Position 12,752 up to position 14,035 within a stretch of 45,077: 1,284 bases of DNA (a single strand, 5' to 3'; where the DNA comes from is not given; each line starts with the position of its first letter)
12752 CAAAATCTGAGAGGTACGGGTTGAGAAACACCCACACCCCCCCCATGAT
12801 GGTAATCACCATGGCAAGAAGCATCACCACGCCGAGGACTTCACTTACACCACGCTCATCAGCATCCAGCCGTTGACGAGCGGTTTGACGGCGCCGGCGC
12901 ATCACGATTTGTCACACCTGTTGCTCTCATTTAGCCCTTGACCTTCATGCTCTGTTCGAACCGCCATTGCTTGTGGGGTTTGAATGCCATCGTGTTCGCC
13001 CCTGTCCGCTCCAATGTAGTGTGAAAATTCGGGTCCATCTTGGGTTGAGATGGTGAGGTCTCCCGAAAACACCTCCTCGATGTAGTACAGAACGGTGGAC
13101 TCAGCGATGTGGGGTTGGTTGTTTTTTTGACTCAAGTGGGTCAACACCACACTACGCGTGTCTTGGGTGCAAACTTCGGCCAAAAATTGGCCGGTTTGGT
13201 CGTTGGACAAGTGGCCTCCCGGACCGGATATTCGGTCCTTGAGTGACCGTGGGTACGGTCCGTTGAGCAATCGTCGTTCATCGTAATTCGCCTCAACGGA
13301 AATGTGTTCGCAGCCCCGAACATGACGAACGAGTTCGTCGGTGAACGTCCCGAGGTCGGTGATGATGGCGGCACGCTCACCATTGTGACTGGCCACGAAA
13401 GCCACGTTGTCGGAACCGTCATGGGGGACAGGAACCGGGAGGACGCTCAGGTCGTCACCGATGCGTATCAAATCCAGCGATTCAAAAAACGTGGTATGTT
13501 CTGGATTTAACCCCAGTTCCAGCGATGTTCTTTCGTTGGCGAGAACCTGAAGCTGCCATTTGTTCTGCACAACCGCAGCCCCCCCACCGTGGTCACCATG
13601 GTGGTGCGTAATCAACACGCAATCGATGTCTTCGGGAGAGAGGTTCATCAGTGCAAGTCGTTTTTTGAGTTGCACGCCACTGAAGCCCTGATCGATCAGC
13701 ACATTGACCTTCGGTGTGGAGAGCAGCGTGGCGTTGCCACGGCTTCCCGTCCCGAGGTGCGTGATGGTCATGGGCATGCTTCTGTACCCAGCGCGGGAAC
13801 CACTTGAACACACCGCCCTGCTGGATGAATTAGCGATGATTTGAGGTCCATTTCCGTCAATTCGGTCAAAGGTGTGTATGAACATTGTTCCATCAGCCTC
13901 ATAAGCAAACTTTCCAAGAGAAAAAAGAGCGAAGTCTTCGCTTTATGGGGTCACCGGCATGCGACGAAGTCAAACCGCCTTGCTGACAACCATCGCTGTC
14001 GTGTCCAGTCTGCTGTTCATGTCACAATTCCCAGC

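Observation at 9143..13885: Translationally coupled operon: YycJ-type MBL hydrolase plus three type IV pilin-like proteins, with no pilus assembly genes nearby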

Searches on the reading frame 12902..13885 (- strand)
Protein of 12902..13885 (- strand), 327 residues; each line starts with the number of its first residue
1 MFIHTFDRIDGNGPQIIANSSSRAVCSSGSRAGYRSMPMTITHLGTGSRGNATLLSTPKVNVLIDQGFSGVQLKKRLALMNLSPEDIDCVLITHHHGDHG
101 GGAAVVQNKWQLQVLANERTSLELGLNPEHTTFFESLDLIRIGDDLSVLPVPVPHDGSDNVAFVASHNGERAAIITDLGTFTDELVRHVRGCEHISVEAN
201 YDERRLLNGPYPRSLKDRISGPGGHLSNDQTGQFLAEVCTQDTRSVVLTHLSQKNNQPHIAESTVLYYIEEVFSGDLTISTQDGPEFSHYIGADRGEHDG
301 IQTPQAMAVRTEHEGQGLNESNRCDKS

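Call 8: search_protein_families(library=pfam, proteins=[window:12902-13885:-], max_evalue=1)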
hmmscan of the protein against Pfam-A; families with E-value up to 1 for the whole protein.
window:12902-13885:- (327 aa): 5 families
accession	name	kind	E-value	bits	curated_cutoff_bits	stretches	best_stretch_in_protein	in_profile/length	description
PF12706.13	Lactamase_B_2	-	2e-16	60.6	27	1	61-250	2-199/200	Beta-lactamase superfamily domain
PF00753.33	Lactamase_B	-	1.4e-13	51.6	22.7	1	46-157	2-114/196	Metallo-beta-lactamase superfamily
PF13483.12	Lactamase_B_3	-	0.0037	17.7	24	1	51-111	8-58/160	Beta-lactamase superfamily domain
PF16661.11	Lactamase_B_6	-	0.018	14.8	27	1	54-110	1-59/193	Metallo-beta-lactamase superfamily domain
PF23023.1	Anti-Pycsar_Apyc1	-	0.081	12.8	50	1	51-103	21-70/250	Anti-Pycsar protein Apyc1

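Call 9: search_protein_families(library=ncbifam, proteins=[window:12902-13885:-], max_evalue=1)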
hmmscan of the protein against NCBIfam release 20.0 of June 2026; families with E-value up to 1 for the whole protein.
window:12902-13885:- (327 aa): 55 families (the best 25 are shown)
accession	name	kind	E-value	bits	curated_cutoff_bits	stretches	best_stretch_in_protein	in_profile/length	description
NF033105.1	bla_subclass_B3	equivalog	1.2e-07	31.3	240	1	52-121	25-96/257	subclass B3 metallo-beta-lactamase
NF012229.1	bla_class_B_core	domain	4.4e-07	30.2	100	1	53-122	18-86/139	metallo-beta-lactamase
TIGR03413.1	GSH_gloB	equivalog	9.4e-07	28.4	200.8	1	86-166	43-117/248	hydroxyacylglutathione hydrolase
TIGR02651.1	RNase_Z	equivalog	1.7e-06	27.3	292.95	1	51-122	19-84/302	ribonuclease Z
NF000456.2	blaMSI-1_fam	exception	2.3e-06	27.1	550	1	44-117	41-117/289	MSI-1 family subclass B3 metallo-beta-lactamase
NF000805.0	PRK00055.2-3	equivalog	8.1e-06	25.3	416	2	54-112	26-81/307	ribonuclease Z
TIGR03675.1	arCOG00543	equivalog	1.5e-05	23.4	580.2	1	39-101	175-243/631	beta-CASP ribonuclease aCPSF1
NF047919.1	lactonase_YtnP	equivalog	1.8e-05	24.1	425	1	72-109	85-122/274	YtnP family quorum-quenching lactonase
NF001911.0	PRK00685.1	equivalog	2.3e-05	24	144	1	52-118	10-72/228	metal-dependent hydrolase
NF000438.2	blaPOM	exception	4.3e-05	22.8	610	1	42-153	50-154/286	POM family subclass B3 metallo-beta-lactamase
NF000457.2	blaPEDO-1_fam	exception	4.6e-05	23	550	1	52-116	54-120/286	PEDO-1 family subclass B3 metallo-beta-lactamase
NF000287.1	SMB1_fam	exception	5.7e-05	22.6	400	1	43-137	37-135/280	SMB-1 family subclass B3 metallo-beta-lactamase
NF033106.1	blaL1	exception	7.2e-05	21.9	560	1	51-123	60-134/290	L1 family subclass B3 metallo-beta-lactamase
NF053820.1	MBLfold_Strvi7410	exception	0.00013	21.5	525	1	51-108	25-86/343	Strvi_7410 family MBL fold metallo-hydrolase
NF000801.0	PRK00055.1-3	equivalog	0.00018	20.7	252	1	52-102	22-69/307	ribonuclease Z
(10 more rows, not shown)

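Call 13: find_homologous_proteins(query=window:12902-13771:-)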
Query window:12902-13771:- (289 aa): 884 proteins with E <= 0.001 among 1758 candidates; the best 120 are listed.
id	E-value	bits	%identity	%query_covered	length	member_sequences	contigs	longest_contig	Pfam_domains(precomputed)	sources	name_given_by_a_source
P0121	5.1e-179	612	92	100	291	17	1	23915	PF12706.14,PF23023.2,PF00753.34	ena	-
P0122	7.5e-159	546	84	100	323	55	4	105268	PF12706.14,PF23023.2,PF00753.34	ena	-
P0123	1.5e-158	545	84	100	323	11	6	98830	PF12706.14,PF23023.2,PF00753.34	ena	-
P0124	1.0e-139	483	81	88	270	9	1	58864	PF12706.14,PF23023.2,PF00753.34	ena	-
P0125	1.2e-139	483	81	88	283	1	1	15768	PF12706.14,PF23023.2,PF00753.34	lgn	-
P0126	1.3e-139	483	81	88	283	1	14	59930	PF12706.14,PF23023.2,PF00753.34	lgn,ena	-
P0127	1.4e-139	483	81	88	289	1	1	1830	PF12706.14,PF23023.2,PF00753.34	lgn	-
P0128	1.5e-139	483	81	88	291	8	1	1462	PF12706.14,PF23023.2,PF00753.34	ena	-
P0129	2.1e-139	482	81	88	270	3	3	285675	PF12706.14,PF23023.2,PF00753.34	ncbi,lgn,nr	ncbi:MAG: MBL fold metallo-hydrolase [Candidatus Poseidonia sp.]|nr:MBL fold metallo-hydrolase [Pose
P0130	3.2e-139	481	80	88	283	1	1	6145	PF12706.14,PF23023.2,PF00753.34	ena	-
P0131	4.0e-139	481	80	90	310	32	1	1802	PF12706.14,PF23023.2,PF00753.34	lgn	-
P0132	1.0e-138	480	77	92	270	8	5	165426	PF12706.14,PF23023.2,PF00753.34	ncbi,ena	ncbi:MAG: MBL fold metallo-hydrolase [Poseidonia sp.]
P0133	1.0e-138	480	80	88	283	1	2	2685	PF12706.14,PF23023.2,PF00753.34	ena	-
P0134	1.2e-138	480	80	88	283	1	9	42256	PF12706.14,PF23023.2,PF00753.34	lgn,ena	-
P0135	1.2e-138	480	80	88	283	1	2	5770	PF12706.14,PF23023.2,PF00753.34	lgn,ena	-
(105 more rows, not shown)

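Call 16: search_solved_structures(query=window:12902-13771:-, max_evalue=0.01, show_alignments=2)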
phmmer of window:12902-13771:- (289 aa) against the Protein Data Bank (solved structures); distinct sequences matched with E-value up to 0.01: 30.
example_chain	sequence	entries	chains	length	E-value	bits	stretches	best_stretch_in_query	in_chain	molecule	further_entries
3vpe_A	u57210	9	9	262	5.5e-06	29.4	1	5-99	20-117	Metallo-beta-lactamase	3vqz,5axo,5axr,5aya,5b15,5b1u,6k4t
6n36_A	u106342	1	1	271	1.5e-05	28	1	5-84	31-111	Beta-lactamase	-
6u0y_A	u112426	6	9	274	0.00012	25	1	13-88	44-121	Putative metallo-beta-lactamase l1 (Beta-lactamase type ii) (Ec 3.5.2.6) (Penicillinase)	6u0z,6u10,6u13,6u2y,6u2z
6ua1_A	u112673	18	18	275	0.00013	24.9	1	13-88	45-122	Putative metallo-beta-lactamase l1 (Beta-lactamase type ii) (Ec 3.5.2.6) (Penicillinase)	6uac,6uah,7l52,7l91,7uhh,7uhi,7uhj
6uaf_A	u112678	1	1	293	0.00014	24.8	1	13-88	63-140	Putative metallo-beta-lactamase l1 (Beta-lactamase type ii) (Ec 3.5.2.6) (Penicillinase)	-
6e0s_A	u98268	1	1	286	0.00023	24.1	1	9-79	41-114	MEM-A1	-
5iqk_A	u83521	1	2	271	0.00026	23.9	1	9-87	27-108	beta-lactamase Rm3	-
8hxe_A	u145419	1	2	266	0.00035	23.5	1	13-86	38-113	Metallo-beta-lactamase L1 type 3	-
8hxi_A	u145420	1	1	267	0.00035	23.5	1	13-86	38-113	Metallo-beta-lactamase L1 type 3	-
8hxi_B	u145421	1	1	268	0.00035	23.5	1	13-86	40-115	Metallo-beta-lactamase L1 type 3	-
1sml_A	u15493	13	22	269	0.00035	23.5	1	13-86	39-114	PROTEIN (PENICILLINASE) | Metallo-beta-lactamase L1 | Metallo-beta-lactamase L1 type 3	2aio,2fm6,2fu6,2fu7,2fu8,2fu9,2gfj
5evb_A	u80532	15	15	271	0.00036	23.4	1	13-86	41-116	Metallo-beta-lactamase L1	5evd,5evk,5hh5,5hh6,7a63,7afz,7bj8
6dr8_A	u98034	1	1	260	0.0005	23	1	6-83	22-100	Beta-lactamase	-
3x2z_A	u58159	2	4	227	0.0013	21.6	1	12-86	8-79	UPF0173 metal-dependent hydrolase TM_1162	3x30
2qjs_A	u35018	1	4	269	0.0018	21.2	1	13-86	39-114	Metallo-beta-lactamase L1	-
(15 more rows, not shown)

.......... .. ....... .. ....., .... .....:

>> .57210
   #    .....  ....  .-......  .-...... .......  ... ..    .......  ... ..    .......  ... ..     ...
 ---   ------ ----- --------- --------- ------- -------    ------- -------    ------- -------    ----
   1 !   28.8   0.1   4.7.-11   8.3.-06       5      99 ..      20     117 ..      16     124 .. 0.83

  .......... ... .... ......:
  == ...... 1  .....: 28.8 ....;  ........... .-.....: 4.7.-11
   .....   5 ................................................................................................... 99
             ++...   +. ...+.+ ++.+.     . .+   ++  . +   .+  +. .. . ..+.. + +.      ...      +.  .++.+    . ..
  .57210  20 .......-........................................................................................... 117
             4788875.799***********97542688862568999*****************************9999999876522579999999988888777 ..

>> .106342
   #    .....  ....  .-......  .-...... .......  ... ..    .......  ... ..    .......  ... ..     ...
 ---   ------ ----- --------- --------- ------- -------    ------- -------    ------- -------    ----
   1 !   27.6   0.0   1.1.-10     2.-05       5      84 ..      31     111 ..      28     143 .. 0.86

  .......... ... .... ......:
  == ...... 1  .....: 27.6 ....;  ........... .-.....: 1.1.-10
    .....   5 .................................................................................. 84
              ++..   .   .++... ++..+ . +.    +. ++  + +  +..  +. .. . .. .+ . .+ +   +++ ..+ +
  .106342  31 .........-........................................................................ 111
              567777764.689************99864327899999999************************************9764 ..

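Call 59: search_solved_structures(query=A5, max_evalue=0.001, show_alignments=2)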
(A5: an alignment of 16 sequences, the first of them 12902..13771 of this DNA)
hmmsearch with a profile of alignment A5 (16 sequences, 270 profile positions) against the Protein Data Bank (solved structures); distinct sequences matched with E-value up to 0.001: 44.
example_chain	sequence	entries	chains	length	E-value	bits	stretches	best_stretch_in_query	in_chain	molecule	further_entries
6u0y_A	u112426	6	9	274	6.1e-08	35.8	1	16-90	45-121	Putative metallo-beta-lactamase l1 (Beta-lactamase type ii) (Ec 3.5.2.6) (Penicillinase)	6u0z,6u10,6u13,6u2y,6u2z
6ua1_A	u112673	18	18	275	6.2e-08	35.8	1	16-90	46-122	Putative metallo-beta-lactamase l1 (Beta-lactamase type ii) (Ec 3.5.2.6) (Penicillinase)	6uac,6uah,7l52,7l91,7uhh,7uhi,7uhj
6dr8_A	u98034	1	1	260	6.4e-08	35.8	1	16-91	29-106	Beta-lactamase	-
6uaf_A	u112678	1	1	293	7e-08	35.6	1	16-90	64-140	Putative metallo-beta-lactamase l1 (Beta-lactamase type ii) (Ec 3.5.2.6) (Penicillinase)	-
8hxe_A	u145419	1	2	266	3.1e-07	33.5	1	16-89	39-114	Metallo-beta-lactamase L1 type 3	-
8hxi_A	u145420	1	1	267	3.2e-07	33.5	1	16-89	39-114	Metallo-beta-lactamase L1 type 3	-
8hxi_B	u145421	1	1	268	3.2e-07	33.5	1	16-89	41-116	Metallo-beta-lactamase L1 type 3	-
1sml_A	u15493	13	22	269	3.2e-07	33.5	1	16-89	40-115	PROTEIN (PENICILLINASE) | Metallo-beta-lactamase L1 | Metallo-beta-lactamase L1 type 3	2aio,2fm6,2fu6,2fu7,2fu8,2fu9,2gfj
5evb_A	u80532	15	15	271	3.2e-07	33.4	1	16-89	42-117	Metallo-beta-lactamase L1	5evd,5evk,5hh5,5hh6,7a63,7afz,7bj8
6e0s_A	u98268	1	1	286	1.4e-06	31.4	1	11-84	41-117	MEM-A1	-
6dqh_A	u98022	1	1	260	1.4e-06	31.3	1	16-91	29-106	Beta-lactamase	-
6nc5_A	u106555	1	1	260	1.5e-06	31.3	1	16-91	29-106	Beta-lactamase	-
4p62_A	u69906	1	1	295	1.9e-06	30.9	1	11-88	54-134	Metallo-beta-lactamase AIM-1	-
2qjs_A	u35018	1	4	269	2.4e-06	30.6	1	16-89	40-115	Metallo-beta-lactamase L1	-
7u2s_A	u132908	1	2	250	3e-06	30.3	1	3-73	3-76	Apyc1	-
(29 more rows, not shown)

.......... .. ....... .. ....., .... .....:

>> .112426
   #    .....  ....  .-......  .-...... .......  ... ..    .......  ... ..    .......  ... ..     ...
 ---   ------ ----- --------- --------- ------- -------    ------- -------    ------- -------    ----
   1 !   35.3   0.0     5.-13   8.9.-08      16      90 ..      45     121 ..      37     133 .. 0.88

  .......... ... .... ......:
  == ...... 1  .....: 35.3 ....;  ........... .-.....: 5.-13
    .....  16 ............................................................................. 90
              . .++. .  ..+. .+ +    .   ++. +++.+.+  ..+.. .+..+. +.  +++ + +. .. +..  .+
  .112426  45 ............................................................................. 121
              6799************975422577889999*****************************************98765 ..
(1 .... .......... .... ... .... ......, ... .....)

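Call 74: search_protein_families(library=padloc, proteins=[window:12902-13771:-], max_evalue=0.01)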
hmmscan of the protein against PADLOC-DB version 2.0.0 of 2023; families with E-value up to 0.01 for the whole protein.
window:12902-13771:- (289 aa): 4 families
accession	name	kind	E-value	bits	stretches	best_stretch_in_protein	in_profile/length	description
PDLC03805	RTasMBL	-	9.4e-07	26.3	1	3-64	3-63/322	DRT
PDLC03854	LmuA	-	7.3e-06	23.3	1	20-67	25-75/345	-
PDLC02158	Avs1a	-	0.0035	14.6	1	10-65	9-67/392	-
PDLC04676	PDC-M48B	-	0.0055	13.6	0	32-77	44-89/357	-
